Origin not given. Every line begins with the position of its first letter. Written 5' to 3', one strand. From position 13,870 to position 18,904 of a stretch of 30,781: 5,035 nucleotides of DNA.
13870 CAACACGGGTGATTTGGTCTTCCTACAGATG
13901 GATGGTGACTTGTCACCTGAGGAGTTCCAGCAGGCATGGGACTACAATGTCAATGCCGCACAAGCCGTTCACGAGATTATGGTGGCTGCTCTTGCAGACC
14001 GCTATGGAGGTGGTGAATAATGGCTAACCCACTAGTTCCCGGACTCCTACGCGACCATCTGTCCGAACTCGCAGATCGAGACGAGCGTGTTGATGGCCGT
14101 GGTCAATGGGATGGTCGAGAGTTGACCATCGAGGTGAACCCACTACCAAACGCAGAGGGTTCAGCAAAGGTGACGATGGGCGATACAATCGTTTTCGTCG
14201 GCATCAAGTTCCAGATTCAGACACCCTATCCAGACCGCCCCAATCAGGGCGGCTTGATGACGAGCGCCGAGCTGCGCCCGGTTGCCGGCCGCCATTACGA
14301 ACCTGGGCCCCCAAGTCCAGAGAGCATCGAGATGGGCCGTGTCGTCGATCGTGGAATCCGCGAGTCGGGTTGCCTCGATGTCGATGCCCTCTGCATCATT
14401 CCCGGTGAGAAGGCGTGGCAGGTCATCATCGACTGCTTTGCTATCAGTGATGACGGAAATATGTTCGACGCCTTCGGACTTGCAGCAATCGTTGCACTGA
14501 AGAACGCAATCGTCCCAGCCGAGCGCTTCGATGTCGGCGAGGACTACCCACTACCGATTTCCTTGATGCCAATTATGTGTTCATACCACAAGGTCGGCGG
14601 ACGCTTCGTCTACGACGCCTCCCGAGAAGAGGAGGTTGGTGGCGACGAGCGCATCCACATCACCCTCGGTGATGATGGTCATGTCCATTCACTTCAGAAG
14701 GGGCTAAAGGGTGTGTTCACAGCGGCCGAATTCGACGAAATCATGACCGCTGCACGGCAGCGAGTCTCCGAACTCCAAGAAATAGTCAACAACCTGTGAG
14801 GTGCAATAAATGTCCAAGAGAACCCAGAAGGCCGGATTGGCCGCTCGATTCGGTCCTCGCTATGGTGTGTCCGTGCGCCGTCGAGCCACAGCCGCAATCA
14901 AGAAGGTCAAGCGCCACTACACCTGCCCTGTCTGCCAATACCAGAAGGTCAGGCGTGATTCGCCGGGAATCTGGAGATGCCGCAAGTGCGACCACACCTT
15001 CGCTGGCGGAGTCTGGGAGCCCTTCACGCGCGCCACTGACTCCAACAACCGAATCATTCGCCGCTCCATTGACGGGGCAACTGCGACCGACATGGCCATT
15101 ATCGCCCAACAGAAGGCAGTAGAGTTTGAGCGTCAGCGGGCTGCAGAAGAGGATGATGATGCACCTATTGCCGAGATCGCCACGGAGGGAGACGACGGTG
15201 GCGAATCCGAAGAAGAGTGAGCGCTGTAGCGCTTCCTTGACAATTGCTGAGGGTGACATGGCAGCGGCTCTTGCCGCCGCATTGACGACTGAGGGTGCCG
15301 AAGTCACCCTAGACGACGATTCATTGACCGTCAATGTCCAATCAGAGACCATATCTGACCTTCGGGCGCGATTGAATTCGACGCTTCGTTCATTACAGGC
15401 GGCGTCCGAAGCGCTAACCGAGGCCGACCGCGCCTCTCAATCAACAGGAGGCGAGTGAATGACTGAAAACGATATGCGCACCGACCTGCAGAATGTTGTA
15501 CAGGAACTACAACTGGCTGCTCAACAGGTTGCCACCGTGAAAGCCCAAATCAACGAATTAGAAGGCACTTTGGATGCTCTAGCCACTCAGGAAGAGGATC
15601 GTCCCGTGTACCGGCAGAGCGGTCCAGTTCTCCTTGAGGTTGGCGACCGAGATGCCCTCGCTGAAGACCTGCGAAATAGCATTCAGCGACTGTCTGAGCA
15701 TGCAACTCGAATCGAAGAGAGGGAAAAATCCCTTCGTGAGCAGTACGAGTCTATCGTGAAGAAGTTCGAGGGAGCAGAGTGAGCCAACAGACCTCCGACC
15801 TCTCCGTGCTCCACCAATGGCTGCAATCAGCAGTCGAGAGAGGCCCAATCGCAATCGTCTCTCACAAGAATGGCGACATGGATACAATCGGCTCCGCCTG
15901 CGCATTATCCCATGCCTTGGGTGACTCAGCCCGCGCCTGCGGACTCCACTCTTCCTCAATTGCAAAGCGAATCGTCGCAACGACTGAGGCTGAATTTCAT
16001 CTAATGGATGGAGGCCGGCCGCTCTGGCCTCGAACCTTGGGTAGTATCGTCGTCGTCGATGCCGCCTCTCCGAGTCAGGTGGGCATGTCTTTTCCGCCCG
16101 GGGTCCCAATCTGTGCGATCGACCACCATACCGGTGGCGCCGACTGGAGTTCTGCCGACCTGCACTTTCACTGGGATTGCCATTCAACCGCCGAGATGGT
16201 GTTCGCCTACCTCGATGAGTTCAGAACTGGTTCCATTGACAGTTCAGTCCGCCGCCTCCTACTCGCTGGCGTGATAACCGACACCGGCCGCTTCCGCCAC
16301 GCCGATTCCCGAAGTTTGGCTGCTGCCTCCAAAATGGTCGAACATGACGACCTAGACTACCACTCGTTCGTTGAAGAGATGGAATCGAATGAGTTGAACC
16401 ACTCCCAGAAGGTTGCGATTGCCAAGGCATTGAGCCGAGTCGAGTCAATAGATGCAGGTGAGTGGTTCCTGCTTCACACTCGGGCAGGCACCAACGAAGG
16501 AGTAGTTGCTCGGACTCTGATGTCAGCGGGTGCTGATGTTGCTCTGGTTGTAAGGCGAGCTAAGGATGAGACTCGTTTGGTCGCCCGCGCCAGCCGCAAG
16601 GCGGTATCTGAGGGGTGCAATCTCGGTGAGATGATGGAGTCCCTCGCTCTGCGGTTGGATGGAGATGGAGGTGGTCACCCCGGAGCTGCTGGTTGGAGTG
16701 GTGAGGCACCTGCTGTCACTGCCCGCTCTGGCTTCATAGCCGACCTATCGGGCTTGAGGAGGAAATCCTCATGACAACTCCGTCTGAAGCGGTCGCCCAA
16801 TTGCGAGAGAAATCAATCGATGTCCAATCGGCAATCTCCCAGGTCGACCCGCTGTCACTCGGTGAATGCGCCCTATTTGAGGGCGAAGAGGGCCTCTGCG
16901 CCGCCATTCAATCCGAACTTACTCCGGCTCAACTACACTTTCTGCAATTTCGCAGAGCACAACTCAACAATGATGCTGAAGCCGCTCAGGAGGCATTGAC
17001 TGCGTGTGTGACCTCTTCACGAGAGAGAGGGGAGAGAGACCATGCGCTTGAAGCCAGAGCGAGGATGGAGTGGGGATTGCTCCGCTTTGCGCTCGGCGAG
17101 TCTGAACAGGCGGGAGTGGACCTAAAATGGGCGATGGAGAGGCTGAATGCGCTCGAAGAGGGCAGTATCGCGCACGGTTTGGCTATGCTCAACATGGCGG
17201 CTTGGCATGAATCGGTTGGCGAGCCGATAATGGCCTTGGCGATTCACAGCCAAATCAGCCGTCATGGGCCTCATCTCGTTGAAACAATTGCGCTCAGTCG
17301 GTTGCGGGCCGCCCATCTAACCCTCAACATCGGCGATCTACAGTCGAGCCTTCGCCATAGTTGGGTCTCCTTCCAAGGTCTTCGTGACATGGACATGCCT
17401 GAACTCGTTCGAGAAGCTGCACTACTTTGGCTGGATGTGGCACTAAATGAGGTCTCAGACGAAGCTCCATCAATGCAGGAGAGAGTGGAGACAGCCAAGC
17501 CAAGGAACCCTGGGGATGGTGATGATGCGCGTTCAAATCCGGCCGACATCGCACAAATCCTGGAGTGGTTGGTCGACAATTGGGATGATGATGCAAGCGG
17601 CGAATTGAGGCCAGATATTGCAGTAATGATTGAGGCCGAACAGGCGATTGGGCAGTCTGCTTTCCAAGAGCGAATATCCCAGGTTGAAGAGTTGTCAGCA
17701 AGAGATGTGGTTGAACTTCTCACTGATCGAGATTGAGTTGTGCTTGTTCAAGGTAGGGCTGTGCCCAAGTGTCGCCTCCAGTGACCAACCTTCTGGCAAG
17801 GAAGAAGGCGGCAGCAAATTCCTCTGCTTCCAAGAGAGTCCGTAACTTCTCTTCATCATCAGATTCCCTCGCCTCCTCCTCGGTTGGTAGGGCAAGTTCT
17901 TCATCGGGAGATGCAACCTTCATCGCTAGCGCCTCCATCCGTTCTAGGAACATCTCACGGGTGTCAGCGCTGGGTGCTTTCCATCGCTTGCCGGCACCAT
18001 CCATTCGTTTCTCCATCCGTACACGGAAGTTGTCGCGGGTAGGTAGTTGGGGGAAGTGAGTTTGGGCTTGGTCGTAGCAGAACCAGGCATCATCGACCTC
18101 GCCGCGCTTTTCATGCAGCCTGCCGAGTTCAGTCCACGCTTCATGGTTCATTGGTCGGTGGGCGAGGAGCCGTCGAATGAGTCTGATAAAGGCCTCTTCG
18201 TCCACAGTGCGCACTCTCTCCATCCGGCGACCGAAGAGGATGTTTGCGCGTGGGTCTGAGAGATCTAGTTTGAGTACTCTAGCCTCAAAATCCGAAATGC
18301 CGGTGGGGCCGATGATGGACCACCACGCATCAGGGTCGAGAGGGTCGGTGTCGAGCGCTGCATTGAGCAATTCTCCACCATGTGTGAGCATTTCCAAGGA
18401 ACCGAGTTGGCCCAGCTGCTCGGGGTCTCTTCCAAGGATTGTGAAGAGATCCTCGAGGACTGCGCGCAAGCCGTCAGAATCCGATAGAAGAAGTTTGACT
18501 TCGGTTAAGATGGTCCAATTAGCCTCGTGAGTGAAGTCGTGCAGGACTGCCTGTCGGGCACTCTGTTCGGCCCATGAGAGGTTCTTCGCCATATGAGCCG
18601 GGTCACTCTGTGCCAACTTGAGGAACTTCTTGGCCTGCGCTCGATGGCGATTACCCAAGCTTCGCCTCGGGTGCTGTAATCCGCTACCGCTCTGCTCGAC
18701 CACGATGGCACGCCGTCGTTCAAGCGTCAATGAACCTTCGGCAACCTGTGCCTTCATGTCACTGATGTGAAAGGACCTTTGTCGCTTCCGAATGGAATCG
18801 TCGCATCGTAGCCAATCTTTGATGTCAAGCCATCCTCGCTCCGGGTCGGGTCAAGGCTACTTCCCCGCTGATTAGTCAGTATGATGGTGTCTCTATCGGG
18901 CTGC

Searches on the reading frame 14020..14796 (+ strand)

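Call 62: search_protein_families(library=pfam, proteins=[window:14020-14796:+])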
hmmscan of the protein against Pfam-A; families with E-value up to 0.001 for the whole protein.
window:14020-14796:+ (259 aa): 2 families
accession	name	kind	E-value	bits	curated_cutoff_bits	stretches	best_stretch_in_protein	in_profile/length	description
PF01138.27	RNase_PH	-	2.5e-29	102.8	25.5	1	32-166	2-130/130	3' exoribonuclease family, domain 1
PF03725.20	RNase_PH_C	-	2.3e-06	27.9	20.8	1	183-247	2-66/67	3' exoribonuclease family, domain 2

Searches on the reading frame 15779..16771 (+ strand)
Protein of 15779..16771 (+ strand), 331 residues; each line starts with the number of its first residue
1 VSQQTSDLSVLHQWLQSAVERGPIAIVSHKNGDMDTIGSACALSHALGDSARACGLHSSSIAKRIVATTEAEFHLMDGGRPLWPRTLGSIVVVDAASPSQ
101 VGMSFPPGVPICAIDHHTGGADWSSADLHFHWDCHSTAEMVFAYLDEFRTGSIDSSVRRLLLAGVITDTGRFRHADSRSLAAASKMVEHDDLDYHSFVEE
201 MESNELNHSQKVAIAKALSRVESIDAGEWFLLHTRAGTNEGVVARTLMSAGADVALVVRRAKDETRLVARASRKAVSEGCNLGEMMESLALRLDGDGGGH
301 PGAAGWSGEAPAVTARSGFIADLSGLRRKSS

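Call 62: search_protein_families(library=pfam, proteins=[window:15779-16771:+])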
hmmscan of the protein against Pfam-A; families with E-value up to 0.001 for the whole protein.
window:15779-16771:+ (331 aa): 2 families
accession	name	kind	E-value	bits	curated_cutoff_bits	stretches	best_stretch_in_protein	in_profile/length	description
PF01368.27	DHH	-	1.1e-12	48.7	28.1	1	24-164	2-124/125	DHH family, N-terminal domain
PF02272.25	DHHA1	-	7.3e-08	33.2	25.9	1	244-310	23-85/102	DHHA1 domain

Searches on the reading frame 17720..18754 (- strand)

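Call 62: search_protein_families(library=pfam, proteins=[window:17720-18754:-])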
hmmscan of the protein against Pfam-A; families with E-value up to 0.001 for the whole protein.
window:17720-18754:- (344 aa): 2 families
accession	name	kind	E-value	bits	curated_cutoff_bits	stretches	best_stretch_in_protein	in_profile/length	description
PF13428.12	TPR_14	-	1.1e-06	29.2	23.5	0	205-237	2-34/44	Tetratricopeptide repeat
PF13432.12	TPR_16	-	5.1e-06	27.3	32.7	0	191-223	18-50/65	Tetratricopeptide repeat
